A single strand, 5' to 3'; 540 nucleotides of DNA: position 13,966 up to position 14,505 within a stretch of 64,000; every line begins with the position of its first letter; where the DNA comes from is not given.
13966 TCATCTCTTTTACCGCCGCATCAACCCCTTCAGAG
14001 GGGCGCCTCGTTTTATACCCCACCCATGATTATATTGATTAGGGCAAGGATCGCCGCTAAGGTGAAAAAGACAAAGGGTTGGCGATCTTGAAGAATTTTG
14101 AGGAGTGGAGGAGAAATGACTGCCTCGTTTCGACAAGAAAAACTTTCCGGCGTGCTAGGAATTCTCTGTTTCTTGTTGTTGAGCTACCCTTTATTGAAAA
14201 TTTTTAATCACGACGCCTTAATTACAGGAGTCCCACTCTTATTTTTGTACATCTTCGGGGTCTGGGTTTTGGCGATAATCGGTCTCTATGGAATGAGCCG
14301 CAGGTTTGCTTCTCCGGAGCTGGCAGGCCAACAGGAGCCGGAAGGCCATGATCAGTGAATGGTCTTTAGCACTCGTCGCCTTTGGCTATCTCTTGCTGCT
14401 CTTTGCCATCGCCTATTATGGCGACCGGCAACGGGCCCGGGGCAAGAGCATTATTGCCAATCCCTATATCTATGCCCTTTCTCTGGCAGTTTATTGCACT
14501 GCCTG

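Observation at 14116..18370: Orphan transporter-fused sensor kinase (SLC5-STAC-GAF-GAF-PAS-HK) coupled to a tiny membrane protein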

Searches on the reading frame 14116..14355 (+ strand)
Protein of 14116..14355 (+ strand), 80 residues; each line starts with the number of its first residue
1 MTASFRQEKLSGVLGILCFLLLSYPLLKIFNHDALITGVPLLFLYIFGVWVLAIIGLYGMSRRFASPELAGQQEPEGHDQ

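Call 3: search_protein_families(library=pfam, proteins=[window:14116-14355:+], max_evalue=0.1)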
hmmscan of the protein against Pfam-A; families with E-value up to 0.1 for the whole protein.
window:14116-14355:+ (80 aa): 0 families

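Call 4: search_protein_families(library=ncbifam, proteins=[window:14116-14355:+], max_evalue=0.1)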
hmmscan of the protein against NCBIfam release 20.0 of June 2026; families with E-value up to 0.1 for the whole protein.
window:14116-14355:+ (80 aa): 1 family
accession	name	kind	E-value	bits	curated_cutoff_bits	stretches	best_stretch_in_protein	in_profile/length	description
NF041016.1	trans_reg_ArnR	equivalog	0.058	12.8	400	1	1-49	210-256/269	HTH-type transcriptional activator ArnR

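Call 18: search_solved_structures(query=window:14116-14355:+, max_evalue=10, show_alignments=3)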
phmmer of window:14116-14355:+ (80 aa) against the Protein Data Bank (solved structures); distinct sequences matched with E-value up to 10: 0.

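Call 44: search_solved_structures(query=A3, max_evalue=10, show_alignments=3)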
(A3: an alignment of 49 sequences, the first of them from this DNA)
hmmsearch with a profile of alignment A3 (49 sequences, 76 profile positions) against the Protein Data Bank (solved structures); distinct sequences matched with E-value up to 10: 7.
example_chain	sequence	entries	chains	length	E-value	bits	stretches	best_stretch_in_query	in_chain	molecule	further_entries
22of_B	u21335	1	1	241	0.6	12.7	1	17-44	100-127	Very-long-chain (3R)-3-hydroxyacyl-CoA dehydratase hpo-8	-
9gv5_A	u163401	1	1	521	1.2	11.7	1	8-31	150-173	Monocarboxylate transporter 8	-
9fkn_A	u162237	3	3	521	1.3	11.7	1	8-31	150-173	Monocarboxylate transporter 8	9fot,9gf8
8eaw_a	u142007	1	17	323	1.4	11.5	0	39-72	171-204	Capsid protein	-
8zkn_A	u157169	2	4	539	3.4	10.3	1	8-31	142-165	Monocarboxylate transporter 8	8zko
9dwy_A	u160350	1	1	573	4.3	10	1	8-31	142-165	Monocarboxylate transporter 8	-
10ed_X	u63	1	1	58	5.5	9.6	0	10-66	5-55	MFS transporter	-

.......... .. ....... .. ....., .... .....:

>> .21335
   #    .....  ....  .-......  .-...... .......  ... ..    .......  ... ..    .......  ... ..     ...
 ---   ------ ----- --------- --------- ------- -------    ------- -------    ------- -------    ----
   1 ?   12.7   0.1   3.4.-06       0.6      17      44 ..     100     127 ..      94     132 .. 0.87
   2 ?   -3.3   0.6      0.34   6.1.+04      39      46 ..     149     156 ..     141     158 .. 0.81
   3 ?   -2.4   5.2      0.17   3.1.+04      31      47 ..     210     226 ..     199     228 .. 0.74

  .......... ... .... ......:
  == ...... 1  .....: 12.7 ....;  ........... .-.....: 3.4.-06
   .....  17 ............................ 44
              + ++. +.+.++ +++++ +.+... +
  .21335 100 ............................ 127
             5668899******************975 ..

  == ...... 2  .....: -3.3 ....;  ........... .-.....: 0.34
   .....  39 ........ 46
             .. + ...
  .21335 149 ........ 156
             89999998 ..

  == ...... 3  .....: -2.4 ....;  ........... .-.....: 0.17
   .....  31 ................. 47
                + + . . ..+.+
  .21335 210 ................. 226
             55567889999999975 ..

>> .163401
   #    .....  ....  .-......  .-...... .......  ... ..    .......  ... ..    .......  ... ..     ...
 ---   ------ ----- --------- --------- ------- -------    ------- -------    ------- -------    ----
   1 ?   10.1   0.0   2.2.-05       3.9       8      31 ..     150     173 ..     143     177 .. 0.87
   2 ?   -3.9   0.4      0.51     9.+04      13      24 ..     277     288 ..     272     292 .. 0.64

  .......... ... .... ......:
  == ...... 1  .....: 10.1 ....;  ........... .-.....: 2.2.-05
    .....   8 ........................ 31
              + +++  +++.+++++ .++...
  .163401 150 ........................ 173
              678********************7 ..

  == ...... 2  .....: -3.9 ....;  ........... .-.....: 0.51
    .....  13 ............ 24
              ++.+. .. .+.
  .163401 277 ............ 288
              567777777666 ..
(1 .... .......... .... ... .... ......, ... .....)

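Call 45: search_protein_families(library=pfam, alignment_id=A3, max_evalue=1)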
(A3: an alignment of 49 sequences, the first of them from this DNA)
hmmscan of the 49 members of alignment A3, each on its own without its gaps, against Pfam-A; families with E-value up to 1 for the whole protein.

A. member 1, seq(80 aa): 1 family
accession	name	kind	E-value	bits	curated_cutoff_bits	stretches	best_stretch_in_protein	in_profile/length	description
PF20990.2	DUF2207_C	-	0.1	12.7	33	1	12-73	149-198/247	Predicted membrane protein (DUF2207) C-terminal domain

B. families by the number of members that match (of 49 scanned): 29 families (the first 25 are shown)
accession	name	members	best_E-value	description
PF07332.16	Phage_holin_3_6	7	0.009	Putative Actinobacterial Holin-X, holin superfamily III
PF19744.4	DUF6232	5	0.062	Family of unknown function (DUF6232)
PF23933.1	DUF7269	4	0.0018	Family of unknown function (DUF7269)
PF10348.14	DUF2427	4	0.0042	Domain of unknown function (DUF2427)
PF02656.20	DUF202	3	0.038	Domain of unknown function (DUF202)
PF20990.2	DUF2207_C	3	0.1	Predicted membrane protein (DUF2207) C-terminal domain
PF02990.21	EMP70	2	0.0073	Endomembrane protein 70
PF03547.23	Mem_trans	1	0.004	Membrane transport protein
PF01184.24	Gpr1_Fun34_YaaH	1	0.0056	GPR1/FUN34/yaaH family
PF15807.10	MAP17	1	0.011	Membrane-associated protein 117 kDa, PDZK1-interacting protein 1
PF19447.4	DUF5985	1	0.012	Family of unknown function (DUF5985)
PF07681.17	DoxX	1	0.012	DoxX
PF07690.21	MFS_1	1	0.017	Major Facilitator Superfamily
PF13748.11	ABC_membrane_3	1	0.017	ABC transporter transmembrane region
PF06687.17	SUR7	1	0.022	SUR7/PalI family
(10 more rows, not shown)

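Call 47: search_protein_families(library=ncbifam, alignment_id=A3, max_evalue=1)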
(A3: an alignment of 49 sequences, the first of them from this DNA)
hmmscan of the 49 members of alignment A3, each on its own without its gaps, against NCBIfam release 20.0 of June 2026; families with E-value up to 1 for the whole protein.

A. member 1, seq(80 aa): 1 family
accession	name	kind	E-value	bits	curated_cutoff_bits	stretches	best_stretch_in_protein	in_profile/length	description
NF041016.1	trans_reg_ArnR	equivalog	0.058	12.8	400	1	1-49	210-256/269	HTH-type transcriptional activator ArnR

B. families by the number of members that match (of 49 scanned): 21 families
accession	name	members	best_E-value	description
NF040904.1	PhrA_Strep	4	0.016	PhrA family quorum-sensing system peptide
NF002457.0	PRK01637.1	3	0.0036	virulence factor BrkB family protein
NF003714.0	PRK05326.1-1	1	0.01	potassium/proton antiporter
NF040696.1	isopcys_mtase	1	0.017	protein-S-isoprenylcysteine O-methyltransferase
NF045996.1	MAG0920_fam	1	0.021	MAG0920 family protein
NF012169.0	qepA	1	0.039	fluoroquinolone efflux MFS transporter QepA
TIGR04564.1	Synergist_CTERM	1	0.049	Synerg-CTERM sorting domain-containing protein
NF011429.0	PRK14857.1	1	0.053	TatA/E family twin arginine-targeting protein translocase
NF041016.1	trans_reg_ArnR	1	0.058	HTH-type transcriptional activator ArnR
NF045538.1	AciT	1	0.081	AciT family ciprofloxacin tolerance protein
TIGR03766.2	TIGR03766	1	0.099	TIGR03766 family XrtG-associated glycosyltransferase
TIGR04154.1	archaeo_STT3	1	0.13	oligosaccharyl transferase, archaeosortase A system-associated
NF001950.0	PRK00733.1-1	1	0.14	sodium-translocating pyrophosphatase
NF004494.0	PRK05839.1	1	0.14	succinyldiaminopimelate transaminase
NF040912.1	SGM_5486_fam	1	0.18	SGM_5486 family transporter-associated protein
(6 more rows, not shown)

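Call 70: find_homologous_proteins(query=window:14116-14355:+, max_evalue=0.001)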
Query window:14116-14355:+ (80 aa): 34 proteins with E <= 0.001 among 34 candidates.
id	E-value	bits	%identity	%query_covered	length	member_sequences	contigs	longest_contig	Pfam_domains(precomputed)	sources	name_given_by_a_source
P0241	5.3e-46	171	100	100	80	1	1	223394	-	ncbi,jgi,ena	ncbi:MAG: hypothetical protein WC600_06720 [Desulfobaccales bacterium]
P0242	1.9e-38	147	86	100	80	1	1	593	-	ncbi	-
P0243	4.6e-37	143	85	100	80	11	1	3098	-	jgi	jgi:hypothetical protein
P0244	2.0e-36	141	81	100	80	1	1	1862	-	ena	-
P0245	2.0e-35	138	80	100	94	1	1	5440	-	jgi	jgi:hypothetical protein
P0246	1.2e-34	135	79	100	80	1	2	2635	-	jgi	jgi:uncharacterized membrane protein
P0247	2.0e-33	131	78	100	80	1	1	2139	-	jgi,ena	jgi:hypothetical protein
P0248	3.6e-33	131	79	100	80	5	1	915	-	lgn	-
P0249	4.2e-33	130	78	100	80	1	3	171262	-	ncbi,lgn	-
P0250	7.4e-33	130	76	100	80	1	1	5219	-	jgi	jgi:hypothetical protein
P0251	3.5e-32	127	75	100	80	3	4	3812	-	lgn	-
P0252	3.9e-32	127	73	100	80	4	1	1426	-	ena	-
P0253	7.7e-32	126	75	100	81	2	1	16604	-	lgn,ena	-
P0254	1.1e-30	123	77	94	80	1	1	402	-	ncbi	-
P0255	3.5e-30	121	71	100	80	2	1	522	-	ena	-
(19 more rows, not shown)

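Call 94: search_protein_representatives(alignment_id=A5)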
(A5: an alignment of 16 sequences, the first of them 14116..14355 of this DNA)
Query: 16 sequences, 80 profile positions. Proteins with E-value up to 0.001 (for the whole library): 1037; up to 1e-10: 31; up to 1e-30: 2. The best 150 are listed.
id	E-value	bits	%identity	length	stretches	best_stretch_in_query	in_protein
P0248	2.7e-43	161.5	-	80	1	1-80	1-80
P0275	4.5e-32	125.5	-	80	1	1-80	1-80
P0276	2.0e-18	81.8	-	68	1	1-67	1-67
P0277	1.2e-17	79.2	-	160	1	4-74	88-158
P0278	1.3e-17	79.2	-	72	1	1-64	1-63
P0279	1.7e-17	78.8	-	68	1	1-67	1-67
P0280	1.1e-16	76.2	-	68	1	1-62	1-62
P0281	3.0e-15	71.6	-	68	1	1-62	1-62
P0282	4.3e-14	67.9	-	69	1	1-63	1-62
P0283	4.4e-14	67.9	-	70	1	6-68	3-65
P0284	1.4e-13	66.3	-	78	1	1-47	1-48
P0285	1.3e-12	63.2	-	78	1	6-71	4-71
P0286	2.2e-12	62.4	-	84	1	1-72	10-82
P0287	4.6e-12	61.4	-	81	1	3-66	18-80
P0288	4.9e-12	61.3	-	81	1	8-67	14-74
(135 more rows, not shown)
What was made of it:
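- There are 1,037 cluster representatives in 1.84 billion proteins (call 94).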
